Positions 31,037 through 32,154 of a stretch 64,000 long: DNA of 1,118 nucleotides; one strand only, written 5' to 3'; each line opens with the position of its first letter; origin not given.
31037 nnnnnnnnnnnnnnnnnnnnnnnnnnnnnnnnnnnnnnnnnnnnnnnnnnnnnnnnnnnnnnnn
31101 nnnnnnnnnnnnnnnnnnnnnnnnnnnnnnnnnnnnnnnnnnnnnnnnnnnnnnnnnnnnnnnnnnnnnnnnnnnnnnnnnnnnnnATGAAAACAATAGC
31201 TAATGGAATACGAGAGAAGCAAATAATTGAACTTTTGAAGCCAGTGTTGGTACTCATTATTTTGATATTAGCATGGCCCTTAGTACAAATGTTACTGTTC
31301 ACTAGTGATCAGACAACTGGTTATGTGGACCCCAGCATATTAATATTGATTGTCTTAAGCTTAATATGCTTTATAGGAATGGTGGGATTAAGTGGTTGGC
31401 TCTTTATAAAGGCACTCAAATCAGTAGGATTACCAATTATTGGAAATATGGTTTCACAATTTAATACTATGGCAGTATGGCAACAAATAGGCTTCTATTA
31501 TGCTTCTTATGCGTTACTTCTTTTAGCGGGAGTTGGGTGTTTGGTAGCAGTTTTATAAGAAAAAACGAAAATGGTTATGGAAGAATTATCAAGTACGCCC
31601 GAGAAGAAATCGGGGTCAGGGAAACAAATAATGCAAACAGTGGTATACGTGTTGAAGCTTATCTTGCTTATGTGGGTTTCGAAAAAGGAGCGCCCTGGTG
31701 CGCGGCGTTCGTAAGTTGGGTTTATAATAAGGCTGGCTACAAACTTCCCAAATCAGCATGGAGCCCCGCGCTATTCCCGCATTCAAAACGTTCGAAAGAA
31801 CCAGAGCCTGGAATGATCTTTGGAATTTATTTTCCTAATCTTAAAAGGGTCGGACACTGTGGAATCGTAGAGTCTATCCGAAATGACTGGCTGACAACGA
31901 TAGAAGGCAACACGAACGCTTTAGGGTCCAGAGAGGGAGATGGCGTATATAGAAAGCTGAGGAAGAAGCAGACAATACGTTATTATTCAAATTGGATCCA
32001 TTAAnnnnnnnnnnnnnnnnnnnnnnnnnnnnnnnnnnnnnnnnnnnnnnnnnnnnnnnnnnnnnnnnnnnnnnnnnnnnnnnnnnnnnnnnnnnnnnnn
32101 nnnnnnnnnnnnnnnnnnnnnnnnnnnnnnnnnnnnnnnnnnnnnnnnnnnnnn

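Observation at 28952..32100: Possible undescribed regulatory-lysis module: membrane LytTR, divergent excisionase-like HTH, DUF6266, holin-like protein and CHAP hydrolase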

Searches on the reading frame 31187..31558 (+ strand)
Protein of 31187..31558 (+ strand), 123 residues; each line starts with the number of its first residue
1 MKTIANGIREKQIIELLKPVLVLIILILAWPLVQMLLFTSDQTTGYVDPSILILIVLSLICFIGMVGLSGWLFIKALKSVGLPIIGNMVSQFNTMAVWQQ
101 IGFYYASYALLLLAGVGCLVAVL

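Call 3: search_protein_families(library=pfam, proteins=[window:31187-31558:+], max_evalue=0.1)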
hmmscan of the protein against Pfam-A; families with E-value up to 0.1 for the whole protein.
window:31187-31558:+ (123 aa): 0 families

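Call 4: search_protein_families(library=phrogs, proteins=[window:31187-31558:+], max_evalue=0.1)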
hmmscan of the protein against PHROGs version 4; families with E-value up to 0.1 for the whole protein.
window:31187-31558:+ (123 aa): 0 families

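Call 5: search_protein_families(library=ncbifam, proteins=[window:31187-31558:+], max_evalue=0.1)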
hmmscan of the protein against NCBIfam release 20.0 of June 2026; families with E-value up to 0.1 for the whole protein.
window:31187-31558:+ (123 aa): 0 families

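Call 40: search_protein_families(library=padloc, proteins=[window:31187-31558:+], max_evalue=0.01)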
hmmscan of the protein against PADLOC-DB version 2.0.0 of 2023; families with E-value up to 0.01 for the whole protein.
window:31187-31558:+ (123 aa): 0 families

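Call 44: search_dna_similar(query=window:31187-31558:+, collection=phages, mode=protein, max_evalue=0.01, max_rows=10)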
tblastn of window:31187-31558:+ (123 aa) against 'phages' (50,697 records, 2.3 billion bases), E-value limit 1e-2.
No match.
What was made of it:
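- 31187..31558 (+): Orphan 123-aa protein with three TM segments, in the holin position. It has a conserved periplasmic GYVDPSI motif and no charged C-terminal tail. No phage tblastn hit (call 44).
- On Holin: No tblastn hit in 50,697 phage genomes (call 44).
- Tried and rejected: The 3-TM protein gave no hit in phages (call 44).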

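Call 56: find_homologous_proteins(query=window:31187-31558:+)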
Query window:31187-31558:+ (123 aa): 16 proteins with E <= 0.001 among 93 candidates.
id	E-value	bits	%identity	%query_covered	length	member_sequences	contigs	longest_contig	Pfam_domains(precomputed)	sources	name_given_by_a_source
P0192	1.0e-68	247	100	100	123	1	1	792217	-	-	-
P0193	1.3e-61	224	88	100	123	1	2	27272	-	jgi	jgi:hypothetical protein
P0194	3.2e-60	220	85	100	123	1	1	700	-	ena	-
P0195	1.4e-59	218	84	100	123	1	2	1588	-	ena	-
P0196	1.9e-59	217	84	100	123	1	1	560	-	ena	-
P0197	7.0e-59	215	83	100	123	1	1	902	-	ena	-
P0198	1.3e-49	186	76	100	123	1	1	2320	-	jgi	jgi:hypothetical protein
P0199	2.4e-48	181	71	100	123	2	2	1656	-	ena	-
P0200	1.8e-47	179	72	100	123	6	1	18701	-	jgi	jgi:hypothetical protein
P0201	4.7e-33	132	61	92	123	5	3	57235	-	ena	-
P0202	1.2e-32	131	54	99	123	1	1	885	-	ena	-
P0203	1.6e-32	130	53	99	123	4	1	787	-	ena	-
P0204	7.6e-32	128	59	88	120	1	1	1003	-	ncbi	-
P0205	4.5e-23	100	43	99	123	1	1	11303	-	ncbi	-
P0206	1.7e-21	95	46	88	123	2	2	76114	-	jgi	jgi:hypothetical protein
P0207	5.4e-18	84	48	76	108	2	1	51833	-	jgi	-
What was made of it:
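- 31187..31558 (+): Only 16 relatives in 5.8 billion proteins (call 56).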

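Call 59: find_encoding_contigs(protein=P0206, flank=8000, max_places=1)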
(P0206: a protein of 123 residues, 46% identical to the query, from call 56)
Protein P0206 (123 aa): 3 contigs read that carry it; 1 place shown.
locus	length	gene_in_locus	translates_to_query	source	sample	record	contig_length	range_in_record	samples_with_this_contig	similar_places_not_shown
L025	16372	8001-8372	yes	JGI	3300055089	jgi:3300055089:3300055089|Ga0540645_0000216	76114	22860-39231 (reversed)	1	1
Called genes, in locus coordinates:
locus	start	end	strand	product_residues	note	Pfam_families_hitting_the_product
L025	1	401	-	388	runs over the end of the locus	PF16396:DUF5005, PF13810:DUF4185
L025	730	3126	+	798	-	-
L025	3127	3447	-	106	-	PF01381:HTH_3 (weak)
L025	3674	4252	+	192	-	PF13185:GAF_2, PF01590:GAF, PF13492:GAF_3 (weak)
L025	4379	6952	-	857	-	PF16334:DUF4964, PF17168:DUF5127, PF16335:GtaA_6_Hairpin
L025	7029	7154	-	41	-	-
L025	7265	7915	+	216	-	PF19781:DUF6266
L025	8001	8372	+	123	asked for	-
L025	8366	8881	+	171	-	-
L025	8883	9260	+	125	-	-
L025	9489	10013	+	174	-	PF04542:Sigma70_r2, PF22029:PhyR_sigma2 (weak), PF08281:Sigma70_r4_2, PF04545:Sigma70_r4 (weak)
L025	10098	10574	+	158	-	-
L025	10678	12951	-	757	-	PF00199:Catalase, PF06628:Catalase-rel, PF01965:DJ-1_PfpI, PF18011:Catalase_C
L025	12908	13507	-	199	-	PF05974:DUF892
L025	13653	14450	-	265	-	PF00106:adh_short, PF08659:KR, PF13561:adh_short_C2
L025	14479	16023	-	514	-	PF01266:DAO, PF00355:Rieske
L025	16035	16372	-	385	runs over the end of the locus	PF08240:ADH_N, PF00107:ADH_zinc_N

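Call 60: find_encoding_contigs(protein=P0201, flank=8000, max_places=1)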
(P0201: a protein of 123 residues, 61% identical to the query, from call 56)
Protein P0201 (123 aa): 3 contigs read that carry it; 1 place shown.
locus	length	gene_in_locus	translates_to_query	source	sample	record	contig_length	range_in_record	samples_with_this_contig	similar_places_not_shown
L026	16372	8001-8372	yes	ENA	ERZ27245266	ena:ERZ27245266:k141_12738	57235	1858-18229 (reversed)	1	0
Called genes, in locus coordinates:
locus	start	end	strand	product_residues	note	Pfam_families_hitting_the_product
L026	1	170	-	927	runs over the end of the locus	PF07715:Plug, PF00593:TonB_dep_Rec_b-barrel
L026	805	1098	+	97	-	PF13443:HTH_26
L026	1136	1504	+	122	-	-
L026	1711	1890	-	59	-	PF12244:DUF3606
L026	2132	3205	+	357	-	PF14022:DUF4238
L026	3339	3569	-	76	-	-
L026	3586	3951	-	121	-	-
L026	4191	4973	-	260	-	PF18928:DUF5677 (weak)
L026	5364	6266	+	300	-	PF04471:Mrr_cat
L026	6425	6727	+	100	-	-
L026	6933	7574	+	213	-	PF19781:DUF6266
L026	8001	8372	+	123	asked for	-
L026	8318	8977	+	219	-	-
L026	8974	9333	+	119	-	-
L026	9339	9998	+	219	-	PF19781:DUF6266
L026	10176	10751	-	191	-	PF00657:Lipase_GDSL, PF04311:DUF459 (faint), PF13472:Lipase_GDSL_2, PF14606:Lipase_GDSL_3 (weak)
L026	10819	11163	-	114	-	-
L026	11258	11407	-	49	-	-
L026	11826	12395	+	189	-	-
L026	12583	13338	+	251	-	-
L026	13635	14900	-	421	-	PF00578:AhpC-TSA, PF08534:Redoxin, PF00085:Thioredoxin (weak), PF13905:Thioredoxin_8 (weak)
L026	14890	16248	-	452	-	PF14322:SusD-like_3, PF07980:SusD_RagB (weak)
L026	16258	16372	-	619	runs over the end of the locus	-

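Call 61: find_encoding_contigs(protein=P0207, flank=8000, max_places=1)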
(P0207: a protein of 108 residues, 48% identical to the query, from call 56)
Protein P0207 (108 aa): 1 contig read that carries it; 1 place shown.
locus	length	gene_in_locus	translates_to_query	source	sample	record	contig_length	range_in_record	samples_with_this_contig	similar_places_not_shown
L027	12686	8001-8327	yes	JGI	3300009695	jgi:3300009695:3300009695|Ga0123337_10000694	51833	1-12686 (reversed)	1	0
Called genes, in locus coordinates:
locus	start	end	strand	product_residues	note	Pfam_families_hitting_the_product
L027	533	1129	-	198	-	PF16396:DUF5005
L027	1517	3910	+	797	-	-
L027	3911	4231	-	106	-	PF13443:HTH_26 (faint)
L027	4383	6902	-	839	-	PF16334:DUF4964, PF17168:DUF5127, PF16335:GtaA_6_Hairpin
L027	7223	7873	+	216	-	PF19781:DUF6266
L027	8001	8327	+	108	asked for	-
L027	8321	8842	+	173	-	-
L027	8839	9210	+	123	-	-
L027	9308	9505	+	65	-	-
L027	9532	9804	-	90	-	PF00355:Rieske, PF13806:Rieske_2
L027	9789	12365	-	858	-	PF07992:Pyr_redox_2, PF13738:Pyr_redox_3 (faint), PF00070:Pyr_redox, PF18267:Rubredoxin_C, PF04324:Fer2_BFD, PF03460:NIR_SIR_ferr, PF01077:NIR_SIR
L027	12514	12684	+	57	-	?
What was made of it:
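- The 3-TM family (16 members) was always found directly after DUF6266, in 11 of 11 contexts (calls 56, 59-61). The 3-TM protein never occurs without DUF6266 (calls 56, 59-61).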

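Call 84: search_protein_families(library=phrogs, proteins=[L025:8883-9260:+, L026:8974-9333:+, L025:8001-8372:+], max_evalue=0.05)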
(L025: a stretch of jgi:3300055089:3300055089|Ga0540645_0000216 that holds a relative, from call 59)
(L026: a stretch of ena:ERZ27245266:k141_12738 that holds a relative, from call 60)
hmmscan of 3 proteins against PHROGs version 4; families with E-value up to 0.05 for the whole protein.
L025:8883-9260:+ (125 aa): 2 families
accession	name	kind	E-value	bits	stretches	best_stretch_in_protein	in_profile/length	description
phrog_8165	-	unknown function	0.025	15.3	1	1-40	1-41/156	-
phrog_1754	-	unknown function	0.031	15.3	1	1-92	2-87/148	-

L026:8974-9333:+ (119 aa): 2 families
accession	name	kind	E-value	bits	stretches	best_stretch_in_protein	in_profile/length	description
phrog_1119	-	moron, auxiliary metabolic gene and host takeover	0.01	17.3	1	1-66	1-67/78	Cor superinfection exclusion protein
phrog_23357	-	unknown function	0.019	16.3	1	81-113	8-39/57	-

L025:8001-8372:+ (123 aa): 0 families
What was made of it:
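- Closest known: Phage lysis cassettes with a unimolecular spanin. Different: No sequence similarity to phage holins or spanins was found (calls 44, 84).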

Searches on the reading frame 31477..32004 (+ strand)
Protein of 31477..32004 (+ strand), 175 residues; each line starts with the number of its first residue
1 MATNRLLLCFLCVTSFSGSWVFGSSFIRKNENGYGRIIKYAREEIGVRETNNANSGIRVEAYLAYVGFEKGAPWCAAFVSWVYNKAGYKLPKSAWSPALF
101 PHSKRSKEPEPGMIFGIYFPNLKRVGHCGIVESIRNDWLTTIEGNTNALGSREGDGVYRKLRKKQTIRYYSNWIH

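Call 3: search_protein_families(library=pfam, proteins=[window:31477-32004:+], max_evalue=0.1)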
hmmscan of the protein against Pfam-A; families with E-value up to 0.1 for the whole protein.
window:31477-32004:+ (175 aa): 3 families
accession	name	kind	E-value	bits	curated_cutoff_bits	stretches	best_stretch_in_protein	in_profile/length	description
PF05257.22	CHAP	-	9.4e-09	36.1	26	1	70-145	4-81/81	CHAP domain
PF00877.26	NLPC_P60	-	0.0031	17.9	23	1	75-132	16-72/105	NlpC/P60 family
PF10030.15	DUF2272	-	0.057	13.7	27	0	71-89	45-63/191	Uncharacterized protein conserved in bacteria (DUF2272)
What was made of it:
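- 31477..32004 (+): CHAP-domain peptidoglycan hydrolase (endolysin type) that overlaps the 3-TM gene. The start is either ATG 31477 (which gives a signal/SAR-like N-terminus) or GTG 31537. CHAP 9.4e-9, above cut-off (call 3).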

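Call 4: search_protein_families(library=phrogs, proteins=[window:31477-32004:+], max_evalue=0.1)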
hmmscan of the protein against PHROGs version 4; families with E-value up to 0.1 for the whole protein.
window:31477-32004:+ (175 aa): 6 families
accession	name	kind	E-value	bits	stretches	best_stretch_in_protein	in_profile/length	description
phrog_9589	-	lysis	4.6e-18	67.1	1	36-166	6-146/281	endolysin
phrog_21357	-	lysis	1.9e-10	41.5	2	37-87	7-55/225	endolysin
phrog_21825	-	lysis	5e-10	40.3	1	37-169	7-159/289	endolysin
phrog_1259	-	tail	8e-09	34.7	1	27-168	981-1124/1179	baseplate hub subunit and tail lysozyme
phrog_38078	-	unknown function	2.2e-08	34.7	1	104-164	130-196/423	-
phrog_329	-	tail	0.0017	17.6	1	75-132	563-621/949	minor tail protein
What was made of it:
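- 31477..32004 (+): PHROG endolysin 4.6e-18 (call 4).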

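Call 5: search_protein_families(library=ncbifam, proteins=[window:31477-32004:+], max_evalue=0.1)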
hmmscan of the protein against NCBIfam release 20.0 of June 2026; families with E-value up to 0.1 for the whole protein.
window:31477-32004:+ (175 aa): 1 family
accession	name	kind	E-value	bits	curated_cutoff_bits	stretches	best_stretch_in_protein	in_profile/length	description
TIGR02594.1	TIGR02594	subfamily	2.8e-12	47.1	70.55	1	37-146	2-113/132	TIGR02594 family protein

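Call 40: search_protein_families(library=padloc, proteins=[window:31477-32004:+], max_evalue=0.01)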
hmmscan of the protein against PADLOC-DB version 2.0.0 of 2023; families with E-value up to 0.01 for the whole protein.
window:31477-32004:+ (175 aa): 0 families

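Call 45: search_dna_similar(query=window:31477-32004:+, collection=phages, mode=protein, max_evalue=0.001, max_rows=15)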
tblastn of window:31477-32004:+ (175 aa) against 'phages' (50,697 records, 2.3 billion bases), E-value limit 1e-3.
Records with a match: 92; places in all: 92; records where one place covers at least 80% of the query: 3.
Best place of each record, by identity: <60% 92.
By first word of the organism name: Streptomyces 66; Serratia 6; Agrobacterium 5; Microcystis 3; Lomovskayavirus 3; Rhizobium 3; Bacteriophage 2; Caudoviricetes 1; Blautia 1; Monoglobales 1; and 1 more.
By host as written in the record: Streptomyces coelicolor 12; Streptomyces lividans JI 1326 8; - 7; Streptomyces xanthochromogenes NRRL B-5410 7; Streptomyces azureus NRRL B-2655 6; Streptomyces bicolor NRRL B-3897 5; Streptomyces griseus ATCC 10137 5; Streptomyces sp. 4; and 22 more.
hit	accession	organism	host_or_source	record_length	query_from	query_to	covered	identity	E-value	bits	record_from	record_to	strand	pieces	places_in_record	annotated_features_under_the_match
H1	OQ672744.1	Streptomyces phage phiScoe2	Streptomyces coelicolor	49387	36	170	77%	38.1%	2e-14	76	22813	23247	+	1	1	endolysin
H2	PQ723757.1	Streptomyces phage Pavo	Streptomyces bicolor NRRL B-3897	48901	36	170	77%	36.7%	2e-12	70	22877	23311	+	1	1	28: endolysin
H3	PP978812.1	Streptomyces phage ElGato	Streptomyces baarnensis NRRL B-2842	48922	36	170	77%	36.7%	2e-12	70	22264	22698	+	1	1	28: endolysin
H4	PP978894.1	Streptomyces phage Conan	Streptomyces baarnensis NRRL B-2842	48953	36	170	77%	36.7%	2e-12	70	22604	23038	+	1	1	28: endolysin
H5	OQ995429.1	Streptomyces phage Provolone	Streptomyces bicolor NRRL B-3897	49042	36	170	77%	36.7%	2e-12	70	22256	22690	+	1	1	28: endolysin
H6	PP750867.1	Streptomyces phage Kamino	Streptomyces kasugaensis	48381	36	170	77%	35.4%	7e-11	65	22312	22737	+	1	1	endolysin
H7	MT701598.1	Streptomyces phage Sitrop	Streptomyces sp.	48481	36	170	77%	35.4%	9e-11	65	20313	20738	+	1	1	endolysin endopeptidase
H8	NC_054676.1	Streptomyces phage Sitrop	Streptomyces sp.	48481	36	170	77%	35.4%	9e-11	65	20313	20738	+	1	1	endolysin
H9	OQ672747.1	Streptomyces phage phiScoe3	Streptomyces coelicolor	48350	36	166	75%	36.5%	1e-10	64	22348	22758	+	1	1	endolysin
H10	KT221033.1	Streptomyces phage SF1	Streptomyces flavovirens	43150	28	168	81%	33.8%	6e-8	57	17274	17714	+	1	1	hypothetical protein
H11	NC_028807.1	Streptomyces phage SF1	Streptomyces flavovirens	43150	28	168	81%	33.8%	6e-8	57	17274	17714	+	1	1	hypothetical protein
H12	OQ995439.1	Streptomyces phage Dexers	Streptomyces bicolor NRRL B-3897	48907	36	170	77%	35.2%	1e-10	65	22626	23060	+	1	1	26: endolysin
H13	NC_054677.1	Streptomyces phage Alsaber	Streptomyces azureus NRRL B-2655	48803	36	170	77%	35.2%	1e-10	65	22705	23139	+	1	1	endolysin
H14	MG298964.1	Streptomyces phage Alsaber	Streptomyces azureus NRRL B-2655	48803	36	170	77%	35.2%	1e-10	65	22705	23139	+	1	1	endolysin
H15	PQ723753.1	Streptomyces phage Kaine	Streptomyces bicolor NRRL B-3897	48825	36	170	77%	35.2%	1e-10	64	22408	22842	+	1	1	27: endolysin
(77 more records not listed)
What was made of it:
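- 31477..32004 (+): 92 phage hits, mostly annotated endolysins at 35-38% identity (call 45).
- On CHAP peptidoglycan hydrolase / endolysin: Phage endolysins at 35-38% identity (call 45).
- The CHAP protein is closest to phage endolysins (calls 4, 45).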

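Call 57: search_solved_structures(query=window:31537-32004:+, max_evalue=0.01, show_alignments=2)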
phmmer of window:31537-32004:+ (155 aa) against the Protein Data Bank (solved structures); distinct sequences matched with E-value up to 0.01: 1.
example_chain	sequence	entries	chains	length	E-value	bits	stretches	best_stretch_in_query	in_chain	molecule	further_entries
7jwb_D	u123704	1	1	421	0.0008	22.9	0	31-69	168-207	autonomous human heavy chain variable domain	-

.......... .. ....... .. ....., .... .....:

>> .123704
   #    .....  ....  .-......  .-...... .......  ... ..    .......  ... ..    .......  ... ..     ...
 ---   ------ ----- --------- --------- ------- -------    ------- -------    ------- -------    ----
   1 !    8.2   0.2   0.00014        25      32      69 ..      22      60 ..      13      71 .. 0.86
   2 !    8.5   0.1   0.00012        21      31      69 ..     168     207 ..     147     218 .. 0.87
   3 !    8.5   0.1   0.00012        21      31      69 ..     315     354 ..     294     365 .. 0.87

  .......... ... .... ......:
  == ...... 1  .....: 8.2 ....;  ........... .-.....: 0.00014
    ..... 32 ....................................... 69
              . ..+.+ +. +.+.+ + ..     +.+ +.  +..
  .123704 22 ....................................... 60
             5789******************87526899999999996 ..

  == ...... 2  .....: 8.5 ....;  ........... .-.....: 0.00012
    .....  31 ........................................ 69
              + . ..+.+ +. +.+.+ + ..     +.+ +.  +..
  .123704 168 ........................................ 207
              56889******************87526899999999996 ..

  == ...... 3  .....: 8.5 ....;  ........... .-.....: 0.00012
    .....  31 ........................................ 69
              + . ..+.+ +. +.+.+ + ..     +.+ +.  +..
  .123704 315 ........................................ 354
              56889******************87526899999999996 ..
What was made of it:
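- Tried and rejected: The single PDB hit for CHAP was a spurious antibody match (call 57).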
